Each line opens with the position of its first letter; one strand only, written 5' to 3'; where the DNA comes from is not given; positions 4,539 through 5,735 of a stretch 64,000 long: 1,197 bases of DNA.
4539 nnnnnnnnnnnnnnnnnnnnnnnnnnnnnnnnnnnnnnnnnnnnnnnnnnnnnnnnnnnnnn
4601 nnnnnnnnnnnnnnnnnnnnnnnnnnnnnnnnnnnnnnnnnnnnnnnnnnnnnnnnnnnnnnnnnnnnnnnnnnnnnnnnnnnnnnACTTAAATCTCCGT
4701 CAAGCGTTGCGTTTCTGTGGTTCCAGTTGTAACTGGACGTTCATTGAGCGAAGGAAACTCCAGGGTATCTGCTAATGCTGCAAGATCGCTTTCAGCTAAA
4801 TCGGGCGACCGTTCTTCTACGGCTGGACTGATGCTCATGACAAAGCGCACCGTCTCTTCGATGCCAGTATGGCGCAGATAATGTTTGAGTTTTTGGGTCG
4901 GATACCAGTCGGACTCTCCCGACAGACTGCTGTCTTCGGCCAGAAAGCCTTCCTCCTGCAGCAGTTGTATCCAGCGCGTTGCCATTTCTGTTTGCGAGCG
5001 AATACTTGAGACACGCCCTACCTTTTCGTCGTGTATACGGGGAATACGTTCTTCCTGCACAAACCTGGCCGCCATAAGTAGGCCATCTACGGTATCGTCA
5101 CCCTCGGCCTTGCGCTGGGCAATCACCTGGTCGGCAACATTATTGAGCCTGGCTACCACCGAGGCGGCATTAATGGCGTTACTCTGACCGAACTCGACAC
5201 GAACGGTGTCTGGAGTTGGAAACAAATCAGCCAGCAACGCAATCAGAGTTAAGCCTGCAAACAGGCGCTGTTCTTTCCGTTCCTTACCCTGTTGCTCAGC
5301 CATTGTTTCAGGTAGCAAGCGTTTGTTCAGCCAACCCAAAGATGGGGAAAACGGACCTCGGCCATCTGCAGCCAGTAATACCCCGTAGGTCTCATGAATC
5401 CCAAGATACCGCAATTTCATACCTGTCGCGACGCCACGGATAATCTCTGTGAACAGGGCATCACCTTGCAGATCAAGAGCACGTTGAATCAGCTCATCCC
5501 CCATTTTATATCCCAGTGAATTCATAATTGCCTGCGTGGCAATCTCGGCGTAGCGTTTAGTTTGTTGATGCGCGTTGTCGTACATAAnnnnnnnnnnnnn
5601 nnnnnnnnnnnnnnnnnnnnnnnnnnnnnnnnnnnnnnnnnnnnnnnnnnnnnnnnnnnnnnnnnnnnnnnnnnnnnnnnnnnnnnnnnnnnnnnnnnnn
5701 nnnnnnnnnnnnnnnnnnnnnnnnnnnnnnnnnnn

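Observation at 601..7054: Kleisin/KITE/SMC-like three-gene operon (Wadjet/MksBEF-like layout) inside a decayed island, with the SMC gene interrupted by an IS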

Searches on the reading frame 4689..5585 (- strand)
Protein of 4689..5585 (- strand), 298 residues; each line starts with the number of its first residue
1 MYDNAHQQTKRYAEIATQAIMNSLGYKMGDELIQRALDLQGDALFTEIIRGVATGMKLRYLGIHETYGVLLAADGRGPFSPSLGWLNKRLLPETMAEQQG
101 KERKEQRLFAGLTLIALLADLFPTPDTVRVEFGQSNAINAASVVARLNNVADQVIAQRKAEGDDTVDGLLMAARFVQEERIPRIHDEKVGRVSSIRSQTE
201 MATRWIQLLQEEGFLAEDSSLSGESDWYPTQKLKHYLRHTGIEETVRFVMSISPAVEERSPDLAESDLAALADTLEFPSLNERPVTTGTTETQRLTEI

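Call 7: search_protein_families(proteins=[window:4689-5585:-], library=padloc, max_evalue=0.01)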
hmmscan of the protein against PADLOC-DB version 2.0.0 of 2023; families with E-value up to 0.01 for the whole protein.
window:4689-5585:- (298 aa): 0 families

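Call 8: search_protein_families(proteins=[window:4689-5585:-], library=ncbifam, max_evalue=0.01)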
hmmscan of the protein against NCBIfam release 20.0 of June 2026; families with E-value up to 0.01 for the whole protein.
window:4689-5585:- (298 aa): 0 families

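Call 18: profile_search(protein=window:4689-5585:-)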
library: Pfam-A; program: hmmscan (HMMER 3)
A. the first sequence (298 residues): domains with independent E <= 10: 1; with E <= 0.001: 0
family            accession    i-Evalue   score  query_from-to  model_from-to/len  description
DUF5543           PF17697.6         4.5     8.0     171-207         9-46/118  Family of unknown function (DUF5543)

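Call 23: search_protein_families(proteins=[window:4689-5585:-], library=padloc, max_evalue=10)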
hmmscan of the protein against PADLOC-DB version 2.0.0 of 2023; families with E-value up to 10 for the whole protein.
window:4689-5585:- (298 aa): 0 families

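Call 25: search_solved_structures(query=window:4689-5585:-, max_evalue=10)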
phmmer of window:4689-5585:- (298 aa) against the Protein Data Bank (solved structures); distinct sequences matched with E-value up to 10: 4.
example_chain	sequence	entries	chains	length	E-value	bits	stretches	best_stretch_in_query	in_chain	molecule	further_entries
8uai_A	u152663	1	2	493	0.16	14.5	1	182-217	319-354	11S globulin 1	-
5it7_G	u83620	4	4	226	0.17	14.4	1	124-211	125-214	40S ribosomal protein S6 | Ribosomal protein eS6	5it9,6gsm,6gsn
3j80_G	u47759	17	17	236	0.18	14.4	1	124-211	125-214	eS6 | 40S ribosomal protein S6 | Small ribosomal subunit protein eS6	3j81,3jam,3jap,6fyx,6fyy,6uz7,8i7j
2jxw_A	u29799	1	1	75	1.1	11.8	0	198-228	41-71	WW domain-binding protein 4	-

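Call 32: find_homologous_proteins(query=window:4689-5585:-, max_evalue=0.001)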
Query window:4689-5585:- (298 aa): 63 proteins with E <= 0.001 among 4799 candidates.
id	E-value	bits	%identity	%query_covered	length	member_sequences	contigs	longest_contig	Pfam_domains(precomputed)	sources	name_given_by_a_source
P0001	1.1e-189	646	100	100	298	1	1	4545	-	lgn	-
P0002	5.5e-185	631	97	100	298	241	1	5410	-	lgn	-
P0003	8.2e-184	627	97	100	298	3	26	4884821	-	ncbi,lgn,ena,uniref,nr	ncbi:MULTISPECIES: hypothetical protein [Enterobacter]|uniref:hypothetical protein n=1 Tax=Enterobac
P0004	2.5e-180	616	95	100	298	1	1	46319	-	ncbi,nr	ncbi:TPA: hypothetical protein JDL67_004454 [Salmonella enterica subsp. salamae]|nr:hypothetical pro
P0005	3.0e-179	612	95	100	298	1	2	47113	-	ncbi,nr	ncbi:hypothetical protein [Salmonella enterica]|nr:hypothetical protein [Salmonella enterica]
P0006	5.9e-179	611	94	100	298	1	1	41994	-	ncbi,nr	ncbi:hypothetical protein DK749_21845 [Salmonella enterica subsp. salamae]|nr:hypothetical protein [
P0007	1.7e-178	610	94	100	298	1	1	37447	-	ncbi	ncbi:TPA: hypothetical protein ACXZU9_004462 [Salmonella enterica]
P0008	2.5e-178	609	94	100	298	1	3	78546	-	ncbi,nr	ncbi:TPA: hypothetical protein ACIAR9_004002 [Salmonella enterica subsp. enterica serovar Poona]|nr:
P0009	4.2e-177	605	94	100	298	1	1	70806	-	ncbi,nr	ncbi:TPA: hypothetical protein R0361_004049 [Salmonella enterica subsp. enterica serovar Havana]|nr:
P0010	1.9e-172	590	93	100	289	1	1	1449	-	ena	-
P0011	7.7e-169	578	89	100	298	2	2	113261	-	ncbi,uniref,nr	ncbi:hypothetical protein [Xenorhabdus bovienii]|uniref:hypothetical protein n=1 Tax=Xenorhabdus bov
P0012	1.3e-168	577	90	100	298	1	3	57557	-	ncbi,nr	ncbi:hypothetical protein FAS33_22135 [Salmonella enterica subsp. enterica serovar Newport]|nr:hypot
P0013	1.3e-168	577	90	100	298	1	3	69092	-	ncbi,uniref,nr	ncbi:TPA: hypothetical protein N2G48_004052 [Salmonella enterica]|uniref:Uncharacterized protein n=1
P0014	3.5e-168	576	90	100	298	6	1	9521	-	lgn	-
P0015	3.5e-168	576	90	100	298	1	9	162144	-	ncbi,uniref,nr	ncbi:hypothetical protein [Salmonella enterica]|uniref:hypothetical protein n=1 Tax=Salmonella enter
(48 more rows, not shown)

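Call 46: predict_structure(alignment_id=A2)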
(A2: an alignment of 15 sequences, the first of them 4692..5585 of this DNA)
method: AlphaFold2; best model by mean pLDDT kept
length: 298 residues; sequences in the alignment: 15
mean_pLDDT: 39.8   pTM: 0.28
mean pLDDT of the five models: 39.8, 36.6, 36.4, 34.4, 34.1
residues with pLDDT >= 90: 0; 70-90: 0; 50-70: 31; < 50: 267
segments of 3 or more residues with pLDDT < 50: 1-17, 19-27, 42-146, 162-173, 178-203, 208-210, 212-216, 218-298
pLDDT, mean of each block of 10 residues (from residue 1): 37 45 46 50 46 42 39 39 33 37 41 41 31 33 47 55 45 47 30 36 49 47 41 42 37 30 33 31 29 30
secondary structure, 60 per line:
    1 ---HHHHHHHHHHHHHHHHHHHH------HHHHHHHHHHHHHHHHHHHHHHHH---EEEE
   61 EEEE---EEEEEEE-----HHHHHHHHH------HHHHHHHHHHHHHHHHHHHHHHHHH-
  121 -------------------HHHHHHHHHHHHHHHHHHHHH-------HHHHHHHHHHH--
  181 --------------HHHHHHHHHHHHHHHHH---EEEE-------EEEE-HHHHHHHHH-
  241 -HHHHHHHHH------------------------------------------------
elements in order: H4-23 H30-53 E57-64 E68-74 H80-88 H95-119 H140-160 H168-178 H195-211 E215-218 E226-229 H231-239 H242-250

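Call 47: search_protein_representatives(protein=window:4689-5585:-)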
Query: 298 residues. Proteins with E-value up to 0.001 (for the whole library): 14; up to 1e-10: 12; up to 1e-30: 8. The best 14 are listed.
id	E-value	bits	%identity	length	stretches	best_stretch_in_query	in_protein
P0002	1.7e-185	631.0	97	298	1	1-298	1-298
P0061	2.4e-87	309.2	82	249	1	1-179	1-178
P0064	1.1e-56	208.5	85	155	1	95-218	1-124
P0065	1.8e-50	188.2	44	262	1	10-253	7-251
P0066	8.2e-50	186.1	38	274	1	11-258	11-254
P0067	2.6e-38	148.3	34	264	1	11-268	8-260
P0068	7.6e-35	137.0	97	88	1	56-124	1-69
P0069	3.2e-32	128.3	36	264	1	4-252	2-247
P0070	2.2e-29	119.1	34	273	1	10-264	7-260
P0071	3.2e-29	118.5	32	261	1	7-250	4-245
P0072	9.0e-28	113.8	72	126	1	182-278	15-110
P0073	2.0e-14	70.0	97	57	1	1-39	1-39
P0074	1.9e-09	53.6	100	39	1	1-30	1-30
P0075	2.9e-05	40.0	29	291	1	36-264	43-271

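Call 48: search_protein_families(proteins=[P0065, P0066, P0067, P0069, P0070, P0071, P0075], library=padloc, max_evalue=1)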
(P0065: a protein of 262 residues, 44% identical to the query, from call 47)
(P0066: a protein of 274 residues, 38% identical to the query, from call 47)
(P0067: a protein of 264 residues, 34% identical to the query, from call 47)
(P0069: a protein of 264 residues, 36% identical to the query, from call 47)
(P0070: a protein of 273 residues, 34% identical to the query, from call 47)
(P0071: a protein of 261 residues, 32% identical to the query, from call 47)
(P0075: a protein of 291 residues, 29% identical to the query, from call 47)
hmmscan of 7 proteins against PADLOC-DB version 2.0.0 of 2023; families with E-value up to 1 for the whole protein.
P0065 (262 aa): 1 family
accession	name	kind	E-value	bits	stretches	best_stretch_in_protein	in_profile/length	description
PDLC00571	JetB3|JetB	-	0.0011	16.5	1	143-236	128-216/239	Unknown function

P0066 (274 aa): 0 families

P0067 (264 aa): 0 families

P0069 (264 aa): 1 family
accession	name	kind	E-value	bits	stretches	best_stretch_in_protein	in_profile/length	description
PDLC00573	JetB3|JetB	-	0.0016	15.6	1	34-210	30-203/254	Unknown function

P0070 (273 aa): 1 family
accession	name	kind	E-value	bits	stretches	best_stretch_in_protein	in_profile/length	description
PDLC00573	JetB3|JetB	-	1.5e-05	22.2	1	40-216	35-209/254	Unknown function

P0071 (261 aa): 0 families

P0075 (291 aa): 1 family
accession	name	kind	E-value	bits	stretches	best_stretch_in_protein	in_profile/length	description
PDLC00573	JetB3|JetB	-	0.00095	16.3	1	189-258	172-242/254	Unknown function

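Call 50: find_homologous_proteins(query=A3, max_evalue=0.001)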
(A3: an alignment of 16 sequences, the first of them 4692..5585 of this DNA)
Query A3 (16 sequences) (298 aa, profile of the alignment): 69 proteins with E <= 0.001 among 8000 candidates.
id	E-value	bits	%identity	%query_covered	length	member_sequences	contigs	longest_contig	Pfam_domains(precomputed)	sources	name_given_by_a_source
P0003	3.3e-126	438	97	100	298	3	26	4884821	-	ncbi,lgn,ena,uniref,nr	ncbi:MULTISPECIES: hypothetical protein [Enterobacter]|uniref:hypothetical protein n=1 Tax=Enterobac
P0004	8.4e-126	437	95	100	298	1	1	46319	-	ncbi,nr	ncbi:TPA: hypothetical protein JDL67_004454 [Salmonella enterica subsp. salamae]|nr:hypothetical pro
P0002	1.1e-125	436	97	100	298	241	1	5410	-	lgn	-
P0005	1.3e-125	436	95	100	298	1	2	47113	-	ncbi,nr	ncbi:hypothetical protein [Salmonella enterica]|nr:hypothetical protein [Salmonella enterica]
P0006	2.4e-125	435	94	100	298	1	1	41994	-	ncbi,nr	ncbi:hypothetical protein DK749_21845 [Salmonella enterica subsp. salamae]|nr:hypothetical protein [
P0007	4.1e-125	435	94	100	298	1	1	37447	-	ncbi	ncbi:TPA: hypothetical protein ACXZU9_004462 [Salmonella enterica]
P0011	5.5e-125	434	89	100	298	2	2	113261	-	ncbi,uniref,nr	ncbi:hypothetical protein [Xenorhabdus bovienii]|uniref:hypothetical protein n=1 Tax=Xenorhabdus bov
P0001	1.2e-124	433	100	100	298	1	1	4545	-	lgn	-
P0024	1.6e-124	433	88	100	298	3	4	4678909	-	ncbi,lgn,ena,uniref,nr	ncbi:TPA: hypothetical protein R4Y77_002674 [Citrobacter koseri]|uniref:hypothetical protein n=1 Tax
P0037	2.3e-124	432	78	100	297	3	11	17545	-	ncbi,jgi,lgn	jgi:hypothetical protein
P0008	3.2e-124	432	94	100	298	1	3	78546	-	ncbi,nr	ncbi:TPA: hypothetical protein ACIAR9_004002 [Salmonella enterica subsp. enterica serovar Poona]|nr:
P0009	1.3e-123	430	94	100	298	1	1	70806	-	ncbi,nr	ncbi:TPA: hypothetical protein R0361_004049 [Salmonella enterica subsp. enterica serovar Havana]|nr:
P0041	1.3e-122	426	77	100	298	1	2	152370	-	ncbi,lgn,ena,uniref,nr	ncbi:hypothetical protein [Cobetia marina]|uniref:hypothetical protein n=1 Tax=Cobetia marina TaxID=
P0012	1.4e-122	426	90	100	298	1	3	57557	-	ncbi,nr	ncbi:hypothetical protein FAS33_22135 [Salmonella enterica subsp. enterica serovar Newport]|nr:hypot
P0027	1.5e-122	426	88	100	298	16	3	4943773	-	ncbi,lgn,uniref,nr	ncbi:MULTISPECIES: hypothetical protein [Brenneria]|uniref:Uncharacterized protein n=1 Tax=Brenneria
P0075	2.3e-66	242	26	75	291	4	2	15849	-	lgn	-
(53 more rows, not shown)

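Call 51: search_solved_structures(query=A3, max_evalue=10)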
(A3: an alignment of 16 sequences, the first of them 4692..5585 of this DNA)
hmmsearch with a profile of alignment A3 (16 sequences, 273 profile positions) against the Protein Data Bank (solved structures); distinct sequences matched with E-value up to 10: 1.
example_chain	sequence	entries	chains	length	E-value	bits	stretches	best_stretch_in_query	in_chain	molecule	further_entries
8ip8_OA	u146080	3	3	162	2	10.8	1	147-194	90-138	60S ribosomal protein eL24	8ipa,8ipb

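Call 58: profile_search(alignment_id=A3)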
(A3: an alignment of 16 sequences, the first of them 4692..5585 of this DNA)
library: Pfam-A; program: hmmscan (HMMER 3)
A. the first sequence (298 residues): domains with independent E <= 10: 1; with E <= 0.001: 0
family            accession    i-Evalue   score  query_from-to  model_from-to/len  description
DUF5543           PF17697.6         4.5     8.0     171-207         9-46/118  Family of unknown function (DUF5543)
B. every sequence of the alignment scanned on its own (16 sequences): families by number of members that match
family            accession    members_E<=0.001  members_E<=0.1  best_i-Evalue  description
(no member matches any Pfam family at E <= 0.1)

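Call 62: predict_structure(alignment_id=A3)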
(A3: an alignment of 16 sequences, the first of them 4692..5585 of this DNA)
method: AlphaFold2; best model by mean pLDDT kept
length: 298 residues; sequences in the alignment: 16
mean_pLDDT: 72.3   pTM: 0.60
mean pLDDT of the five models: 72.3, 70.2, 70.0, 66.4, 66.2
residues with pLDDT >= 90: 57; 70-90: 129; 50-70: 62; < 50: 50
segments of 3 or more residues with pLDDT < 50: 186-190, 257-298
pLDDT, mean of each block of 10 residues (from residue 1): 80 93 75 90 94 88 80 67 66 54 79 89 76 77 91 85 73 80 52 73 89 83 84 77 70 54 39 34 34 35
secondary structure, 60 per line:
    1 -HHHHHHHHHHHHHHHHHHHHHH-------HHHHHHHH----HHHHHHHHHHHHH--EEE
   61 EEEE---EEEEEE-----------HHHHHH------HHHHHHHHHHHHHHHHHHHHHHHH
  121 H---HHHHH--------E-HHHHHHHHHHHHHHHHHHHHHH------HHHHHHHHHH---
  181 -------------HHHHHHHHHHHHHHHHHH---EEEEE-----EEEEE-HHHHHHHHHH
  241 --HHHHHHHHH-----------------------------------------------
elements in order: H2-23 H31-38 H43-55 E58-64 E68-73 H85-90 H97-121 H125-129 H140-161 H168-177 H194-211 E215-219 E225-229 H231-240 H243-251

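Call 66: fold_search(model_id=the predicted structure, library=pdb)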
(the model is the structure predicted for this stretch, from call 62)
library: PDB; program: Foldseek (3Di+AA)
matches with E <= 10: 562; with E <= 0.001: 0
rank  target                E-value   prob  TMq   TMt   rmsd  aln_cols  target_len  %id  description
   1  7nyw_F                1.2e-02  0.95  0.27  0.35   9.6       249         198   12  Cryo-EM structure of the MukBEF-MatP-DNA head module (released 2021-07-07)
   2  3rpu_D                4.1e-02  0.94  0.29  0.38   8.9       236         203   11  Crystal structure of the MukE-MukF complex (released 2012-03-14)
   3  3rpu_Y                5.0e-02  0.91  0.28  0.36   9.2       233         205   12  Crystal structure of the MukE-MukF complex (released 2012-03-14)
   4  7nyy_E                7.4e-02  0.66  0.25  0.32  10.4       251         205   10  Cryo-EM structure of the MukBEF monomer (released 2021-07-07)
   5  4lmo_A                1.4e-01  0.23  0.15  0.17  15.8       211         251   13  Structure of a vertebrate RNA binding domain of telomerase (TRBD) (released 2013-10-09)
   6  7egc_4                1.4e-01  0.13  0.13  0.10  19.4       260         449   14  p53-bound TFIID-based holo PIC on HDM2 promoter (released 2021-05-12)
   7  8ebu_D                1.9e-01  0.14  0.15  0.11  18.6       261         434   14  XPC release from Core7-XPA-DNA (Cy5) (released 2023-04-19)
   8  3cuq_A                2.7e-01  0.38  0.20  0.24   9.8       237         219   14  Integrated structural and functional model of the human ESCRT-II complex (released 2008-11-04)
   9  2zme_A                2.7e-01  0.10  0.11  0.14  19.9       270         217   11  Integrated structural and functional model of the human ESCRT-II complex (released 2008-11-04)
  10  4z31_B                3.0e-01  0.30  0.22  0.22  14.2       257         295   13  Crystal structure of the RC3H2 ROQ domain in complex with stem-loop and double-stranded forms of RNA (released 2015-10-14)
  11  4ulw_A                3.2e-01  0.66  0.22  0.37   7.8       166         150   12  Crystal structure of the ROQ-domain of human ROQUIN1 (released 2015-01-14)
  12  4z30                  3.2e-01  0.33  0.22  0.22  17.2       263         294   14  Crystal structure of the ROQ domain of human Roquin-2 (released 2015-10-14)
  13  4trq_B                3.2e-01  0.10  0.17  0.16  16.2       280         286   12  Crystal structure of Sac3/Thp1/Sem1 (released 2015-08-26)
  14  9pd3_D                3.3e-01  0.12  0.14  0.11  18.2       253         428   15  NER dual incision complex - DuIS (released 2026-02-18)
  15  6nmi_D                3.3e-01  0.12  0.15  0.11  18.6       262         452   14  Cryo-EM structure of the human TFIIH core complex (released 2019-03-13)
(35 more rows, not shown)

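Call 69: find_encoding_contigs(protein=P0070, flank=8000, max_places=2)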
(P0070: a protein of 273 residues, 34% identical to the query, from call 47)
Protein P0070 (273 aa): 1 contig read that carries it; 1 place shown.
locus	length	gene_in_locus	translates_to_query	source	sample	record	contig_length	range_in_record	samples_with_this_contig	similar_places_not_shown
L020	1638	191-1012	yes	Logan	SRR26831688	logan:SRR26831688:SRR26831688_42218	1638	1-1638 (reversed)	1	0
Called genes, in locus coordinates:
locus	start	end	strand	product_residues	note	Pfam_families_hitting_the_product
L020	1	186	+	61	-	?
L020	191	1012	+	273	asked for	-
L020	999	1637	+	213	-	?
